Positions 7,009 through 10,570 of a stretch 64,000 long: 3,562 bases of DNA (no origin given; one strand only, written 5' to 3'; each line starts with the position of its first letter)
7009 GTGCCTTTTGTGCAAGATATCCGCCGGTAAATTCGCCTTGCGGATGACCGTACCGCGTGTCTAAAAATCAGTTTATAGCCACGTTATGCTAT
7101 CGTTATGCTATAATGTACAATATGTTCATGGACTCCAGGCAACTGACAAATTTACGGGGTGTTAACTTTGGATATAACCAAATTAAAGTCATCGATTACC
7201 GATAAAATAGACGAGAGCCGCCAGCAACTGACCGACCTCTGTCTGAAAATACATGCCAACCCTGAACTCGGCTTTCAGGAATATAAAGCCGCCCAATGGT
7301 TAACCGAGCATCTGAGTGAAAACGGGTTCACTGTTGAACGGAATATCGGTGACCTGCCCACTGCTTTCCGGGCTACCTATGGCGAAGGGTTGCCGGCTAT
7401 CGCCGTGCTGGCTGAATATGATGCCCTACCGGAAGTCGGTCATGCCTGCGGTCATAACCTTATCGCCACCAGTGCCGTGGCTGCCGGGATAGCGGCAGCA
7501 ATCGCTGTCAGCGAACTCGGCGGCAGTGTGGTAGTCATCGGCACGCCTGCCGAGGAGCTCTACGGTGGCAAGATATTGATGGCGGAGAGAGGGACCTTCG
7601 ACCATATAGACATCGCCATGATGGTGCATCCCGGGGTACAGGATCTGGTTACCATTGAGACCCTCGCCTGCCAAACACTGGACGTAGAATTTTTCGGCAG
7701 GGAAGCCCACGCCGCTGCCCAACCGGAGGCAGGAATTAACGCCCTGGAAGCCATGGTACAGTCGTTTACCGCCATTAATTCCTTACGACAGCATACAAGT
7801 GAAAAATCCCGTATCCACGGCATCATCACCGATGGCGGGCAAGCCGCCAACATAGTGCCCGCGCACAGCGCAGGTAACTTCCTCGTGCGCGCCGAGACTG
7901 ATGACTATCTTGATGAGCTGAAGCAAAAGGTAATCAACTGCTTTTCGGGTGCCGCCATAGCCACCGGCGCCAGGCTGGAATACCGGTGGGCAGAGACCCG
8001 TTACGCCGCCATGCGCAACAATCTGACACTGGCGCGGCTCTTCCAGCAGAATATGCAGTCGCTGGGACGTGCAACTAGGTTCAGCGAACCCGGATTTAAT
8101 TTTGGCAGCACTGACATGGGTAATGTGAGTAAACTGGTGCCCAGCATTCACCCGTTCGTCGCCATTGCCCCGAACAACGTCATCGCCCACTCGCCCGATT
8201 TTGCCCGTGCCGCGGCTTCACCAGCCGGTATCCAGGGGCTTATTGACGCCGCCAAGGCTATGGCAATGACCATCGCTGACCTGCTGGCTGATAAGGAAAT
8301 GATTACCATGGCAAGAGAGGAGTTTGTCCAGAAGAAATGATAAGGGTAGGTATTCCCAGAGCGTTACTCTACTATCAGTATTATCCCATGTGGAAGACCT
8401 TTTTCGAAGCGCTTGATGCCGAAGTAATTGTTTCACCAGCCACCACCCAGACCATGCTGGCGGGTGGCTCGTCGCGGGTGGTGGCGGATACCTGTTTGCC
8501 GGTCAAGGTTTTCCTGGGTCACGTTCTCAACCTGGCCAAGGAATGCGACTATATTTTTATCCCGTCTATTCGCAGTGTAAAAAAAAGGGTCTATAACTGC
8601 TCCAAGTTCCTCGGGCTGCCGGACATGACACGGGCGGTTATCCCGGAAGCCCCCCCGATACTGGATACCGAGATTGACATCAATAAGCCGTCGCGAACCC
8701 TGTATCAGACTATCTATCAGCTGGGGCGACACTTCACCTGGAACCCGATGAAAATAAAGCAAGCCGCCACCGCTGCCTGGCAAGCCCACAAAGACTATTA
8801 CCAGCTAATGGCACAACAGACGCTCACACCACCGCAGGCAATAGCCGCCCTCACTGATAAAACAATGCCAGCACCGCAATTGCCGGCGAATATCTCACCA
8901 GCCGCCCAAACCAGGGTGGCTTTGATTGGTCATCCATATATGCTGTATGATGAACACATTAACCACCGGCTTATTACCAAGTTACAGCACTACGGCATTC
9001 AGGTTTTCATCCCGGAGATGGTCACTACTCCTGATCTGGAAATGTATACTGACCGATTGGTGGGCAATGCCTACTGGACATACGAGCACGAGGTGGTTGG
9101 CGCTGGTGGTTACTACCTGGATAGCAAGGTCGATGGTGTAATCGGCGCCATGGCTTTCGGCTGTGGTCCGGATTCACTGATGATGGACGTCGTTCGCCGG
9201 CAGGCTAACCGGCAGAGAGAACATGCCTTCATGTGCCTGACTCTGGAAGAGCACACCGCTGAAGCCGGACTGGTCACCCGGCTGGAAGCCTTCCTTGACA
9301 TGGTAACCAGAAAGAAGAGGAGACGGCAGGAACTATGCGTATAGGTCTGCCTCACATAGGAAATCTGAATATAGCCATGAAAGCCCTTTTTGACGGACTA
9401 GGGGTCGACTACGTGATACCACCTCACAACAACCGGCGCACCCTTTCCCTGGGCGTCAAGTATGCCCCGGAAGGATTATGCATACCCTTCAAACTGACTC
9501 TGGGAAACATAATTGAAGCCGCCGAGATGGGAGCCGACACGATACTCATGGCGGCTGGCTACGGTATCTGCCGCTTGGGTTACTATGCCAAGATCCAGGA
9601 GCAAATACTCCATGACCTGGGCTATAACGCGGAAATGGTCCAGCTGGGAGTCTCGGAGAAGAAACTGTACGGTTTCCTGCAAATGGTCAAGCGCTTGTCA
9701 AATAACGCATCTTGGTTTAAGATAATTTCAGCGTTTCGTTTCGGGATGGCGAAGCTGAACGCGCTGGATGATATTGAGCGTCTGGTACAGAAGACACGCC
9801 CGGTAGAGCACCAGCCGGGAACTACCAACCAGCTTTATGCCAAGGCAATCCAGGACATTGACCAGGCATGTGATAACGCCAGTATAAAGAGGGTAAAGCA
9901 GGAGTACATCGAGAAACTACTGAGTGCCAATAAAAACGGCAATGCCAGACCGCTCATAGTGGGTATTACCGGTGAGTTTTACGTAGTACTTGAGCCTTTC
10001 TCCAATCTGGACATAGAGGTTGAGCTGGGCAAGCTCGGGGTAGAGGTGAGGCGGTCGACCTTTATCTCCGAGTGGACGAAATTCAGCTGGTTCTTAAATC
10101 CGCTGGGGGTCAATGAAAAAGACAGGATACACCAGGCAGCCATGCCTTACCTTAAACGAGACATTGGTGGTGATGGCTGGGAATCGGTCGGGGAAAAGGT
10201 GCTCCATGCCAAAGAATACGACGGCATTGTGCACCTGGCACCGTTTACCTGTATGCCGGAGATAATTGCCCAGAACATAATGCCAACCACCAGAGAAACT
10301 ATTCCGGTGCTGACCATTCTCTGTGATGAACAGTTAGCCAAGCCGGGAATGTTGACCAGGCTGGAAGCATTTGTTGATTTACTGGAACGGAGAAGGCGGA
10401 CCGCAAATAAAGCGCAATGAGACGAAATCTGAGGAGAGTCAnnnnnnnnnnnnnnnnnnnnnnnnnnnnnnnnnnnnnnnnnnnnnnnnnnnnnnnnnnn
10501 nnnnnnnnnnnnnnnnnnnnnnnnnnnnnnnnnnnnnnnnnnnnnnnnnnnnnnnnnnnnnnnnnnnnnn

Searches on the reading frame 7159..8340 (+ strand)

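Call 66: search_protein_families(library=pfam, proteins=[window:7159-8340:+], max_evalue=0.000001)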
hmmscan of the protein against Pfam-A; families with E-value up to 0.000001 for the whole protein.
window:7159-8340:+ (393 aa): 2 families
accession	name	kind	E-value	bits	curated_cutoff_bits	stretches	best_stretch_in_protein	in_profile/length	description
PF01546.33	Peptidase_M20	-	2.8e-11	44.1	24.6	1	87-347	6-185/206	Peptidase family M20/M25/M40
PF07687.19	M20_dimer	-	7.1e-10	39.2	21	1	174-263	9-100/107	Peptidase dimerisation domain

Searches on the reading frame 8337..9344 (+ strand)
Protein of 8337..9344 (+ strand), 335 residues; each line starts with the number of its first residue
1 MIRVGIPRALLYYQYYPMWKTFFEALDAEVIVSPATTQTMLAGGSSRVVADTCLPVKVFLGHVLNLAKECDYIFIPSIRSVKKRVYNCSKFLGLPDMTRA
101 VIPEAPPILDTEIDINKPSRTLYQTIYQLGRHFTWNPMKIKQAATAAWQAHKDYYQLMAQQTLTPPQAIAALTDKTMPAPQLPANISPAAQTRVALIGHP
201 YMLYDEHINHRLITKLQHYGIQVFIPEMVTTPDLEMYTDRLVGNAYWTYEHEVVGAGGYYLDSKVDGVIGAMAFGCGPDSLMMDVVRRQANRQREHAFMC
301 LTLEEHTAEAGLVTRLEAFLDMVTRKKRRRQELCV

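Call 66: search_protein_families(library=pfam, proteins=[window:8337-9344:+], max_evalue=0.000001)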
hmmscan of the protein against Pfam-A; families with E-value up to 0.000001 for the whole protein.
window:8337-9344:+ (335 aa): 1 family
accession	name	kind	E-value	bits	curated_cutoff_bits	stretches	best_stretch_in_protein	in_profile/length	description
PF09989.15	DUF2229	-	1.9e-54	185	29.4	1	3-229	1-218/218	CoA enzyme activase uncharacterised domain (DUF2229)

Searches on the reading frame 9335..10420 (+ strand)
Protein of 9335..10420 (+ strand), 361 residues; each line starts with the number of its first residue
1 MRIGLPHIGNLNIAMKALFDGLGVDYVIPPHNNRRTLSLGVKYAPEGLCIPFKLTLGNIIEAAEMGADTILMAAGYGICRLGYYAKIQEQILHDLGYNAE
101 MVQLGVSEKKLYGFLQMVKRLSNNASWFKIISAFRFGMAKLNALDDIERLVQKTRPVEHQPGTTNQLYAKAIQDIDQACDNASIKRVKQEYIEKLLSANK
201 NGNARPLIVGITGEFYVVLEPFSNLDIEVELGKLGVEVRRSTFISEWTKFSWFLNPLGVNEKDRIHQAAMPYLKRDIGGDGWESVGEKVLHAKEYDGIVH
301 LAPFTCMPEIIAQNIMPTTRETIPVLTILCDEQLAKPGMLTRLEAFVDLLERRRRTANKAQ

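Call 66: search_protein_families(library=pfam, proteins=[window:9335-10420:+], max_evalue=0.000001)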
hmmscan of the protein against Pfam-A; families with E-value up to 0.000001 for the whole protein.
window:9335-10420:+ (361 aa): 1 family
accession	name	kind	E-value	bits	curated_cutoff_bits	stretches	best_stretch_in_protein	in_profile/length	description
PF09989.15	DUF2229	-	3.7e-11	43.5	29.4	0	15-72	17-75/218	CoA enzyme activase uncharacterised domain (DUF2229)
